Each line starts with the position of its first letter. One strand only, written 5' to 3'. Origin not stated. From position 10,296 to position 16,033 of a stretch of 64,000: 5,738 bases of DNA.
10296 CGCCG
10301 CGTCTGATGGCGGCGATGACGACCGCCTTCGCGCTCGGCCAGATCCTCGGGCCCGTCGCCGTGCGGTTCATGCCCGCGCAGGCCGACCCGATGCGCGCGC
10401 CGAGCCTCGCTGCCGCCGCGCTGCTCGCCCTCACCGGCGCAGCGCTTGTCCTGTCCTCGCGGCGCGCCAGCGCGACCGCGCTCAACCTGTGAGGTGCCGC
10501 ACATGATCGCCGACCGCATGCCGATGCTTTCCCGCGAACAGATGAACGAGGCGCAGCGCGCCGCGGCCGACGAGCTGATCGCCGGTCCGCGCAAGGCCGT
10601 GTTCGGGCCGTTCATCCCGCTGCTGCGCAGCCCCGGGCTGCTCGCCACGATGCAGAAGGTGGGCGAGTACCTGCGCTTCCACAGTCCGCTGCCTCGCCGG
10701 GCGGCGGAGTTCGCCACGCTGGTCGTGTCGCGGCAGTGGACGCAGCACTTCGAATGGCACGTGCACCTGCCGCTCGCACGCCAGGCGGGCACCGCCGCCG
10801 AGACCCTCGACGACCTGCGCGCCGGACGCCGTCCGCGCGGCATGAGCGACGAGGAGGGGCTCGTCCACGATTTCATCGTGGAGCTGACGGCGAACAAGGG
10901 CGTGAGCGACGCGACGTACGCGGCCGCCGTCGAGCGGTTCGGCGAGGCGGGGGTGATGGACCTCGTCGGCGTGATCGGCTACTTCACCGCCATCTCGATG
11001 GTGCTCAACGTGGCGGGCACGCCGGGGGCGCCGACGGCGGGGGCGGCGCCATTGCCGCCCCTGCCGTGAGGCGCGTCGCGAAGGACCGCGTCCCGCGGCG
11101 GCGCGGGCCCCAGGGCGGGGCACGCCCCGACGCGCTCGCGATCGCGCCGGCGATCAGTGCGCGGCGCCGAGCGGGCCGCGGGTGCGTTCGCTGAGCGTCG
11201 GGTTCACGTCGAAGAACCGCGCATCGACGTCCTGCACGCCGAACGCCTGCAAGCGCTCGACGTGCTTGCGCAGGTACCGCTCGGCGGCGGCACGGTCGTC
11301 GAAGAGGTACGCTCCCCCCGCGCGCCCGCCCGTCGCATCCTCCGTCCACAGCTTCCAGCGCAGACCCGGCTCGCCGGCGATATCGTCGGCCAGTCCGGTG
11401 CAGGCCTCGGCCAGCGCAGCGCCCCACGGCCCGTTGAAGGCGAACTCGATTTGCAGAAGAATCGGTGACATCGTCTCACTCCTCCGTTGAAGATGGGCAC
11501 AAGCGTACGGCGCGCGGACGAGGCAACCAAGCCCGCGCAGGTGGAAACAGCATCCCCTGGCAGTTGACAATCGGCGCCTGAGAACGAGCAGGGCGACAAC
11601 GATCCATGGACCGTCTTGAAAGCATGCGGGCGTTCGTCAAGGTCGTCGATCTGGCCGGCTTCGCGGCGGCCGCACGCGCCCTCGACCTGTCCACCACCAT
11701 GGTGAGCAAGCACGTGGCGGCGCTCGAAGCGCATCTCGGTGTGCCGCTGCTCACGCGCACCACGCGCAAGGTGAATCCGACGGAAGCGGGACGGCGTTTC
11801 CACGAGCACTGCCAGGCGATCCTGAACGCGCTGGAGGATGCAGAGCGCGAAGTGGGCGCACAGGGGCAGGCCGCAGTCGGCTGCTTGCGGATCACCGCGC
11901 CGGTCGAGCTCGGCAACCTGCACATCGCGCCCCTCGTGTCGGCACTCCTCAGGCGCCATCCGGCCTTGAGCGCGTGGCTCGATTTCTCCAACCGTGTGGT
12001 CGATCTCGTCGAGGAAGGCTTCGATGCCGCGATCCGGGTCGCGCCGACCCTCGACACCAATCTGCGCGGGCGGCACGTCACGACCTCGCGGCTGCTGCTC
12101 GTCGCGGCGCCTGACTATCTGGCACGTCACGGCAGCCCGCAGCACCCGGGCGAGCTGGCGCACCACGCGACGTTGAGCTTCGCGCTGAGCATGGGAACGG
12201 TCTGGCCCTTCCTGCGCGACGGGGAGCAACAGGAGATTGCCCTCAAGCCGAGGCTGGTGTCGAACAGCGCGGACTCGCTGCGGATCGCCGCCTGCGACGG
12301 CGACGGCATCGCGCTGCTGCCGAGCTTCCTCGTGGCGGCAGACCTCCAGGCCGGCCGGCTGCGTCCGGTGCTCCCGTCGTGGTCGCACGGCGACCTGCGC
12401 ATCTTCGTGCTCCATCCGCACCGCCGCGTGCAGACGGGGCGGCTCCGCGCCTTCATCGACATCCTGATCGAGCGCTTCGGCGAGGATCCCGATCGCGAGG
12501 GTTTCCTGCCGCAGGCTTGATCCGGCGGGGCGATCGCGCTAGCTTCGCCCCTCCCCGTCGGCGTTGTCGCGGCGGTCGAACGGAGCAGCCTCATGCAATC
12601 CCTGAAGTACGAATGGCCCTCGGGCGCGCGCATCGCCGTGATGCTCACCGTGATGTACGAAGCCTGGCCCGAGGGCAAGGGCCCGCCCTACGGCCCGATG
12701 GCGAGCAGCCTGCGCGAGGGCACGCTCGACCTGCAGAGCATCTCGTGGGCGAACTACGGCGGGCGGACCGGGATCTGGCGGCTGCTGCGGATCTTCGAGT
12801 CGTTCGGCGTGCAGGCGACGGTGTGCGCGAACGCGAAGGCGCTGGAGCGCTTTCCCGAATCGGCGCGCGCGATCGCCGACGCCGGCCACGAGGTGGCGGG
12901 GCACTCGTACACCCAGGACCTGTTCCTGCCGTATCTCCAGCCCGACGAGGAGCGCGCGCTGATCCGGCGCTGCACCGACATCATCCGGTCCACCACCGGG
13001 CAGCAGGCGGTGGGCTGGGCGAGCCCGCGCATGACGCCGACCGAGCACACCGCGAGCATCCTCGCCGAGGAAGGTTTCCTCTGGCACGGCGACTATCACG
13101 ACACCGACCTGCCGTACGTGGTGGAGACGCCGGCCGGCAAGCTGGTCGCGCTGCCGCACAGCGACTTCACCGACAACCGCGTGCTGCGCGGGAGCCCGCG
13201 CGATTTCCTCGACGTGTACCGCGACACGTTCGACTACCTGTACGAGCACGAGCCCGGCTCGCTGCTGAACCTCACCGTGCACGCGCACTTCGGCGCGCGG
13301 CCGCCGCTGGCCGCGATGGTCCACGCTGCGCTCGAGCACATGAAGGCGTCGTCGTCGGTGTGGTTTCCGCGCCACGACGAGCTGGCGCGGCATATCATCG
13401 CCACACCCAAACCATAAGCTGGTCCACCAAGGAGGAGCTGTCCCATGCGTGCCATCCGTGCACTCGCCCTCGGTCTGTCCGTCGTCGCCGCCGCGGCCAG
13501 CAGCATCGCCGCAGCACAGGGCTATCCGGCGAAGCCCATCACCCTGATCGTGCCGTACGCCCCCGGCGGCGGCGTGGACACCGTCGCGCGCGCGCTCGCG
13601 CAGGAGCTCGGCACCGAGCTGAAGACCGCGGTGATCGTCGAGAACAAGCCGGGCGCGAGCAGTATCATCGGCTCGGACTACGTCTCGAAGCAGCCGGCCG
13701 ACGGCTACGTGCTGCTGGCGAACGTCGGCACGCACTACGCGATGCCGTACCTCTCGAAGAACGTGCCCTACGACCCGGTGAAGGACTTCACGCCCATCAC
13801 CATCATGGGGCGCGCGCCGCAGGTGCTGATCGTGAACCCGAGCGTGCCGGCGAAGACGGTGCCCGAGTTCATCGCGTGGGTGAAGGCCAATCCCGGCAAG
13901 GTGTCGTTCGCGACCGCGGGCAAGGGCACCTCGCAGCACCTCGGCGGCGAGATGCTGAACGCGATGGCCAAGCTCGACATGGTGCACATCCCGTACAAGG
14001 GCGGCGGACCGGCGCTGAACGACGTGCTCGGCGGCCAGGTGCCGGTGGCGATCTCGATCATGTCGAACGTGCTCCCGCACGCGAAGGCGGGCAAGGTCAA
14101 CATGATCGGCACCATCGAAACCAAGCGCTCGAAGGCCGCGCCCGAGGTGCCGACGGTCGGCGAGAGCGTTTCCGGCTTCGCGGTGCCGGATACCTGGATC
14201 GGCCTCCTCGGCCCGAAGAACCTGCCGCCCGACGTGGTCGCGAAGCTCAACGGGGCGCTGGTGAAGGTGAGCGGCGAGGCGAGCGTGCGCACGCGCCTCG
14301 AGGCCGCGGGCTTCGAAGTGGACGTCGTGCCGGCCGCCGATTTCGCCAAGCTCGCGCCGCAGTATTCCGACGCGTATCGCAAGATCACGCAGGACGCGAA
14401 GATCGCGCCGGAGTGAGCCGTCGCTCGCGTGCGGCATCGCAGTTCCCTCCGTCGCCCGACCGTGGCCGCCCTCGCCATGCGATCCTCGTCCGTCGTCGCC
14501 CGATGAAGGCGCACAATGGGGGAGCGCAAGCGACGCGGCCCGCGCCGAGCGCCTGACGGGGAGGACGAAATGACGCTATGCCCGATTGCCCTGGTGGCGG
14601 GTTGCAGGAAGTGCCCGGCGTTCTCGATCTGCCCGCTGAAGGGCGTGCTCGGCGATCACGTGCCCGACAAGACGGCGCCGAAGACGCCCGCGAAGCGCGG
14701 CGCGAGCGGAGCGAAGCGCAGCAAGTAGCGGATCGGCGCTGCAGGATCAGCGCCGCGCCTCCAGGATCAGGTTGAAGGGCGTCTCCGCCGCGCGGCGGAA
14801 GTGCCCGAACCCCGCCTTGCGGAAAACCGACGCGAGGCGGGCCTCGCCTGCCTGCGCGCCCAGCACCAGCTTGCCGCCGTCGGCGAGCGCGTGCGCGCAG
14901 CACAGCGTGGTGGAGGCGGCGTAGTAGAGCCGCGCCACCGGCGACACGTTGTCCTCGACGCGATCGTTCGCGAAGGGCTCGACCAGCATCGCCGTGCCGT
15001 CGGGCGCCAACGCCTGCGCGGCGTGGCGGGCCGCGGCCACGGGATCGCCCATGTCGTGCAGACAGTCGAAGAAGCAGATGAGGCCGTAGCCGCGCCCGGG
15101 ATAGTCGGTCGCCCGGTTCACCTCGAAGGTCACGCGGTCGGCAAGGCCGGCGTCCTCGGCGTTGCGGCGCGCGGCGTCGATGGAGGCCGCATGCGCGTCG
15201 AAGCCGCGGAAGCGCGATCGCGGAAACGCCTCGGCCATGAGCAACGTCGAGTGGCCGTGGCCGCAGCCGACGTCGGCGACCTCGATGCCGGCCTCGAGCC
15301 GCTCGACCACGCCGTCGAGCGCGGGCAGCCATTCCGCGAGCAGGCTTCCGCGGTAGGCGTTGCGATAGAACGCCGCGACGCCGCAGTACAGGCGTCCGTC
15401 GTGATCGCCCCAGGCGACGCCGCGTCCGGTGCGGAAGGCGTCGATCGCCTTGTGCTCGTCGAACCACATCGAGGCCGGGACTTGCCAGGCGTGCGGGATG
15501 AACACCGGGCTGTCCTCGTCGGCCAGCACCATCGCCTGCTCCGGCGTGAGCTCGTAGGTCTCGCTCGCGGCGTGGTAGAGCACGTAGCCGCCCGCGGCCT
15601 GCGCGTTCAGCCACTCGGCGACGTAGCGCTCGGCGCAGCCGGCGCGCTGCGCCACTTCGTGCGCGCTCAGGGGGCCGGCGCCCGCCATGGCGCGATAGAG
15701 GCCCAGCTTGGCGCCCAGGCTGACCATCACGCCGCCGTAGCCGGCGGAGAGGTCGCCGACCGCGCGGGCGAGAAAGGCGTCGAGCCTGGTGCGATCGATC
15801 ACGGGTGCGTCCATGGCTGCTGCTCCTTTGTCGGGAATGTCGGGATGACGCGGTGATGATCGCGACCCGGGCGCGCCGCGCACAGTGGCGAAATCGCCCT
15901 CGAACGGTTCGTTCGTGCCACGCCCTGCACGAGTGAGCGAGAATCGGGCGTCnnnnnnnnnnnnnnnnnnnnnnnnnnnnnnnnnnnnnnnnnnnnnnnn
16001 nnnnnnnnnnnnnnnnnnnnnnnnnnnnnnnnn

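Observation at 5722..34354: Family of four secreted five-repeat TGGV proteins: candidate multi-core peptide system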

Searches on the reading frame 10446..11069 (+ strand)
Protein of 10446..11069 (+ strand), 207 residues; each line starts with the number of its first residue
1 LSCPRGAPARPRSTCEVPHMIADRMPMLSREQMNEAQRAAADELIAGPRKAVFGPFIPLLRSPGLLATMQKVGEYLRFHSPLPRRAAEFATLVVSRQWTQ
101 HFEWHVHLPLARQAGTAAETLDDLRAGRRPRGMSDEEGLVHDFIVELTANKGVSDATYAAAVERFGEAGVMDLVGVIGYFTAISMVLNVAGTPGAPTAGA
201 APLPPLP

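Call 53: search_protein_families(library=pfam, proteins=[window:10446-11069:+], max_evalue=0.0001)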
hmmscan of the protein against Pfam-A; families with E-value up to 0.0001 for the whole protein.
window:10446-11069:+ (207 aa): 1 family
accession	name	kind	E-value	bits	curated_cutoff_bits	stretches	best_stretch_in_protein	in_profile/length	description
PF02627.25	CMD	-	1e-05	25.9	23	1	63-130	1-68/84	Carboxymuconolactone decarboxylase family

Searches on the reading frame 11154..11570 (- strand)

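Call 53: search_protein_families(library=pfam, proteins=[window:11154-11570:-], max_evalue=0.0001)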
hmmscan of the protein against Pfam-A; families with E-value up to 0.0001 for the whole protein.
window:11154-11570:- (138 aa): 1 family
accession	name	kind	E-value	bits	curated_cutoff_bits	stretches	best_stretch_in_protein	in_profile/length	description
PF08803.17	ydhR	-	8.3e-34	115.9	27.1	1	38-133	1-96/96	Putative mono-oxygenase ydhR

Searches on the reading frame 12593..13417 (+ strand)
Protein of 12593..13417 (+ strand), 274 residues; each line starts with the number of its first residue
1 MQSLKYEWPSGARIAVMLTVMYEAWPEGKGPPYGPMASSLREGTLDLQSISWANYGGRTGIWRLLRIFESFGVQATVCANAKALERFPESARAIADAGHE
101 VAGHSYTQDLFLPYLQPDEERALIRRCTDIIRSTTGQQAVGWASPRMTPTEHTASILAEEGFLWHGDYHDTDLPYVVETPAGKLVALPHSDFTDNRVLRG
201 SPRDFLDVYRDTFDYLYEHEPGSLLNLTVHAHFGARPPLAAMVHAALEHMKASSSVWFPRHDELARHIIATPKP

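Call 53: search_protein_families(library=pfam, proteins=[window:12593-13417:+], max_evalue=0.0001)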
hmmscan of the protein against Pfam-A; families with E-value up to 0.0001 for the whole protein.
window:12593-13417:+ (274 aa): 1 family
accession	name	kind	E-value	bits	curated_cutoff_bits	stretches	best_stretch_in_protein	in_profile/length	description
PF01522.26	Polysacc_deac_1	-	6.2e-13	49.2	23.1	1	58-161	18-120/124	Polysaccharide deacetylase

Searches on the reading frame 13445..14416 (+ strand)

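Call 53: search_protein_families(library=pfam, proteins=[window:13445-14416:+], max_evalue=0.0001)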
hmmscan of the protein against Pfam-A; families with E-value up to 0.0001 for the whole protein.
window:13445-14416:+ (323 aa): 1 family
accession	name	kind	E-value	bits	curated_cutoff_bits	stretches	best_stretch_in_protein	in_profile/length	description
PF03401.19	TctC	-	9.4e-66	222.6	27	1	47-316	1-270/274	Tripartite tricarboxylate transporter family receptor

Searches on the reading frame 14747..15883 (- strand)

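Call 53: search_protein_families(library=pfam, proteins=[window:14747-15883:-], max_evalue=0.0001)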
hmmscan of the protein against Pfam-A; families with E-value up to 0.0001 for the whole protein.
window:14747-15883:- (378 aa): 8 families
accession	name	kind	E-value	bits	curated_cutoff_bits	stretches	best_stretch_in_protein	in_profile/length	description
PF21320.3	HTH_65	-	2.8e-18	66.3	24.1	1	51-121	4-74/75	Rv2258c-like winged HTH domain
PF13847.12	Methyltransf_31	-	2.6e-15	56.8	27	1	197-320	2-129/145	Methyltransferase domain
PF13489.12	Methyltransf_23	-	3.9e-15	56.4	27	1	186-311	10-124/164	Methyltransferase domain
PF08242.18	Methyltransf_12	-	2e-13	51.3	30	1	204-297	2-97/98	Methyltransferase domain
PF13649.12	Methyltransf_25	-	2.4e-13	51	27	1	202-296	1-97/97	Methyltransferase domain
PF08241.18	Methyltransf_11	-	7.7e-10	39.7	21.2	1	204-299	2-94/95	Methyltransferase domain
PF05175.20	MTS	-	2.6e-07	30.9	23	1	198-300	29-138/170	Methyltransferase small domain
PF13578.12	Methyltransf_24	-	4.5e-05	24.7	26.3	0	205-297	3-99/105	Methyltransferase domain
